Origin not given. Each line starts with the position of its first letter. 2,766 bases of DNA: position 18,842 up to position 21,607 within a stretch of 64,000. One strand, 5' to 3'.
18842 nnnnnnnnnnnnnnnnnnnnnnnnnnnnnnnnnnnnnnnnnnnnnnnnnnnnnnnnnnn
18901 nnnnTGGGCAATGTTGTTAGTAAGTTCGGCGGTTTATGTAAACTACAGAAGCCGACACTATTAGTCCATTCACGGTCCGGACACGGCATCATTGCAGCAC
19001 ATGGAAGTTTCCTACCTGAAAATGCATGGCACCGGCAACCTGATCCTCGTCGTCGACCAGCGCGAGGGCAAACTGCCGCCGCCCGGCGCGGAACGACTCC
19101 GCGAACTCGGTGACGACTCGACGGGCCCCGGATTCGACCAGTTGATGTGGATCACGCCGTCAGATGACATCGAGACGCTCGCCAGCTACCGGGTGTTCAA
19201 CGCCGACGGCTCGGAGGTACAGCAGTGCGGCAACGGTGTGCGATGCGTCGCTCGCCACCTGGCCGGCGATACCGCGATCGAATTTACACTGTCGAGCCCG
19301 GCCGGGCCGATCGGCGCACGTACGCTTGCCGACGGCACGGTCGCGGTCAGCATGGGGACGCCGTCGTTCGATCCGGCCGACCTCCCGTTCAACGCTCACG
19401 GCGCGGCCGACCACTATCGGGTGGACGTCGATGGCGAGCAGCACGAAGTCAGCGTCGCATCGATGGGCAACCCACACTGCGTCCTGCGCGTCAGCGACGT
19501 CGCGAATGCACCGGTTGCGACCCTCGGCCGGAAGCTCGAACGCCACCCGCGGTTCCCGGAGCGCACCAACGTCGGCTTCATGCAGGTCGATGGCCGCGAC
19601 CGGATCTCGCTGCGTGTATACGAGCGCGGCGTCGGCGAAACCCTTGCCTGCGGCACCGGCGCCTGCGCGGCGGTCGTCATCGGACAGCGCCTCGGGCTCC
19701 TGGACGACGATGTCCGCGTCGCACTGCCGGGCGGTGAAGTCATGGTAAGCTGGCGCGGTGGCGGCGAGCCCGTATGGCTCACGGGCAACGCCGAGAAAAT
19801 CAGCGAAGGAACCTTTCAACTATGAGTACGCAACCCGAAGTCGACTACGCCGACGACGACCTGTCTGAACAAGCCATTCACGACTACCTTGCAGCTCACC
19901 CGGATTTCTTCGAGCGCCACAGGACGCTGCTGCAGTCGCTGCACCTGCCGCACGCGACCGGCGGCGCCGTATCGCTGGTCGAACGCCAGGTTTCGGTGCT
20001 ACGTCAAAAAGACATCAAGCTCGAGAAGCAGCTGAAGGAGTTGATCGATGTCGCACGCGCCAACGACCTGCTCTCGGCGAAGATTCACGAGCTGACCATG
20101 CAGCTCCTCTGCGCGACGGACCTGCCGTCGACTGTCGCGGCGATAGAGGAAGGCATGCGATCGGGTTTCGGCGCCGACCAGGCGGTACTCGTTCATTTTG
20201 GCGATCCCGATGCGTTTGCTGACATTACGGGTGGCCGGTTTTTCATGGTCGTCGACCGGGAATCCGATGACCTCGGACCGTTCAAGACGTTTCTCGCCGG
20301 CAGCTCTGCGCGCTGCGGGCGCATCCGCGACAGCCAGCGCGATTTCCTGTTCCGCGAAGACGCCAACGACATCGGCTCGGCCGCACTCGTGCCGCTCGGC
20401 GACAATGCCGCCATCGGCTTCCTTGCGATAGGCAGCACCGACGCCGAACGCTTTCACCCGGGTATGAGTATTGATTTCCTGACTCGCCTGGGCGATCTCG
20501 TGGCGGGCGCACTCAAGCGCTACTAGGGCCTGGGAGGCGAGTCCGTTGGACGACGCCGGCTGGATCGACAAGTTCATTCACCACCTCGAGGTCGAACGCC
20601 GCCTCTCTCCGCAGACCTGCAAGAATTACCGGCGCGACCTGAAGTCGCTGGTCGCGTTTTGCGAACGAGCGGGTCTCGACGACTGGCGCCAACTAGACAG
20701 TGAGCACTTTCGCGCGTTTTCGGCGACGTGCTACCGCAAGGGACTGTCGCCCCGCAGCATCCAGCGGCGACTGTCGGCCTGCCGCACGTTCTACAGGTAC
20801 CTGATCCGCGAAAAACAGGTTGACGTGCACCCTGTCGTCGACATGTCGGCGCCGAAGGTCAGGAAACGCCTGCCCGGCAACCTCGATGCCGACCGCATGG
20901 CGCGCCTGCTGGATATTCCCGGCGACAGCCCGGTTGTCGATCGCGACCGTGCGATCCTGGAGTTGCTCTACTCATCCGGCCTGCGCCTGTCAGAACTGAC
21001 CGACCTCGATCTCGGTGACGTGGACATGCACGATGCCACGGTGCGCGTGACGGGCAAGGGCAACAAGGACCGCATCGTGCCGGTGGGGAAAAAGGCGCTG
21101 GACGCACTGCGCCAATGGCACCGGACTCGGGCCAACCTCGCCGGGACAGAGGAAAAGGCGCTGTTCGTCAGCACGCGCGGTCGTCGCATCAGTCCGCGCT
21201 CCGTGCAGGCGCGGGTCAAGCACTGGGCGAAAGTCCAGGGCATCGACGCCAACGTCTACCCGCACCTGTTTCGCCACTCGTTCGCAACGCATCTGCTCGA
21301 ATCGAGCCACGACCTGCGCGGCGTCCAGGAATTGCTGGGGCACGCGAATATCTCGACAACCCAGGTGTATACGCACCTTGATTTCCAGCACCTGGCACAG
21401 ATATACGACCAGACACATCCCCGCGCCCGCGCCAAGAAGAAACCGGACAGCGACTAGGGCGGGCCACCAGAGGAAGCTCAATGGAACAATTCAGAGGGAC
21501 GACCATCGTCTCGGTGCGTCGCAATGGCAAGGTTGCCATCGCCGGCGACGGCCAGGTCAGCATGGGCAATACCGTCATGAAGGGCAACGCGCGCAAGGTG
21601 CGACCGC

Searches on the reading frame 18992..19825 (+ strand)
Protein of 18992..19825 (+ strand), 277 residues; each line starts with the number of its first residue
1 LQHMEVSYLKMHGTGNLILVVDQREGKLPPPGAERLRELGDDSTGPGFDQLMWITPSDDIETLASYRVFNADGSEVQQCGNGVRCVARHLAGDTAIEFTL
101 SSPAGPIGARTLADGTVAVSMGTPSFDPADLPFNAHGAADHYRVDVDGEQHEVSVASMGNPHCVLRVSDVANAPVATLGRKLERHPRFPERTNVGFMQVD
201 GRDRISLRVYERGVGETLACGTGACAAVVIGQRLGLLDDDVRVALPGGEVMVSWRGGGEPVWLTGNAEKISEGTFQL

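Call 62: search_protein_families(library=ncbifam, proteins=[window:18992-19825:+], max_evalue=1e-10)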
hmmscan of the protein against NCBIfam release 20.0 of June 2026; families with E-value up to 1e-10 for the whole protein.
window:18992-19825:+ (277 aa): 2 families
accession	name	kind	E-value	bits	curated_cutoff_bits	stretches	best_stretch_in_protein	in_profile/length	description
TIGR00652.1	DapF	equivalog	2.7e-75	253.3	114.65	1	7-275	2-268/270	diaminopimelate epimerase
NF038284.1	bifunc_DapF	exception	1.8e-26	93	350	1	49-252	44-240/254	bifunctional diaminopimelate epimerase/glutamate racemase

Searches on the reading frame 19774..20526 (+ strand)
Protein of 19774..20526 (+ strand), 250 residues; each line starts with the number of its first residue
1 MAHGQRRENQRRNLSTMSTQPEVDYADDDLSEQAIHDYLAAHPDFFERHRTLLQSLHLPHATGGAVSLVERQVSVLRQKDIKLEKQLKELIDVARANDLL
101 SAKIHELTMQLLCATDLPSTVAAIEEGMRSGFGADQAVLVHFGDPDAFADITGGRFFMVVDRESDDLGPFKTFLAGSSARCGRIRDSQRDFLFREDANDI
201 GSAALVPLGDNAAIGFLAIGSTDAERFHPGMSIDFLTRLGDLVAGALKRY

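Call 62: search_protein_families(library=ncbifam, proteins=[window:19774-20526:+], max_evalue=1e-10)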
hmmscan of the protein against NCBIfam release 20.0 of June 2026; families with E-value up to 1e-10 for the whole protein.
window:19774-20526:+ (250 aa): 1 family
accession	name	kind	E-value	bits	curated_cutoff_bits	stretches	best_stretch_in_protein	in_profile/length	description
NF008203.0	PRK10963.1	equivalog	3.2e-28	98.7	254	1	27-250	11-230/234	hypothetical protein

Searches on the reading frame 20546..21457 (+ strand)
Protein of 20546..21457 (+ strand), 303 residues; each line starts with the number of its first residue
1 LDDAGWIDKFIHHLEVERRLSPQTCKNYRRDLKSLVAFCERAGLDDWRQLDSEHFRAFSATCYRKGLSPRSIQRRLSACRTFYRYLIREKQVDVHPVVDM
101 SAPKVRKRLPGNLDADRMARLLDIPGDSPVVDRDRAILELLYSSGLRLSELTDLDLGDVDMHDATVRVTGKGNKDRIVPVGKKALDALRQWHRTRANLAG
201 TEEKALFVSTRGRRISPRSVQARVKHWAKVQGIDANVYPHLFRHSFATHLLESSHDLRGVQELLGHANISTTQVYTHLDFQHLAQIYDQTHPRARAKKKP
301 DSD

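Call 62: search_protein_families(library=ncbifam, proteins=[window:20546-21457:+], max_evalue=1e-10)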
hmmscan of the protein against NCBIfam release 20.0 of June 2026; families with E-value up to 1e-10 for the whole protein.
window:20546-21457:+ (303 aa): 10 families
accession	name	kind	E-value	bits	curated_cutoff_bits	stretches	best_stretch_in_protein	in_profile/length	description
TIGR02224.1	recomb_XerC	equivalog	2.4e-110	368.6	335.15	1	9-295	2-294/295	tyrosine recombinase XerC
NF001399.0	PRK00283.1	subfamily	6.7e-92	307.9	279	1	5-294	7-299/300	tyrosine recombinase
TIGR02225.1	recomb_XerD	equivalog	9e-91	304.2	329.6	1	8-294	1-290/290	site-specific tyrosine recombinase XerD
NF040815.2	recomb_XerA_Arch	equivalog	3.1e-69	233.5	220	1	8-287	1-263/263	site-specific tyrosine recombinase/integron integrase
NF002331.0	PRK01287.1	subfamily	2e-61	208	371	1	8-299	31-333/365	site-specific tyrosine recombinase XerC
TIGR02249.1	integrase_gron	subfamily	1.5e-38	132.9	265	2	214-284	236-306/315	integron integrase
NF003462.0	PRK05084.1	equivalog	3.1e-37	128.1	267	1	132-288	195-354/360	tyrosine recombinase XerS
NF011946.0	PRK15417.1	equivalog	2.1e-22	79.8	435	1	218-278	255-315/337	integron integrase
NF007371.0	PRK09871.1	subfamily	2.9e-21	75.9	222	1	130-291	24-187/198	tyrosine-type DNA invertase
NF007370.0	PRK09870.1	subfamily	1e-17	64.5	221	1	119-296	19-197/200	tyrosine-type DNA invertase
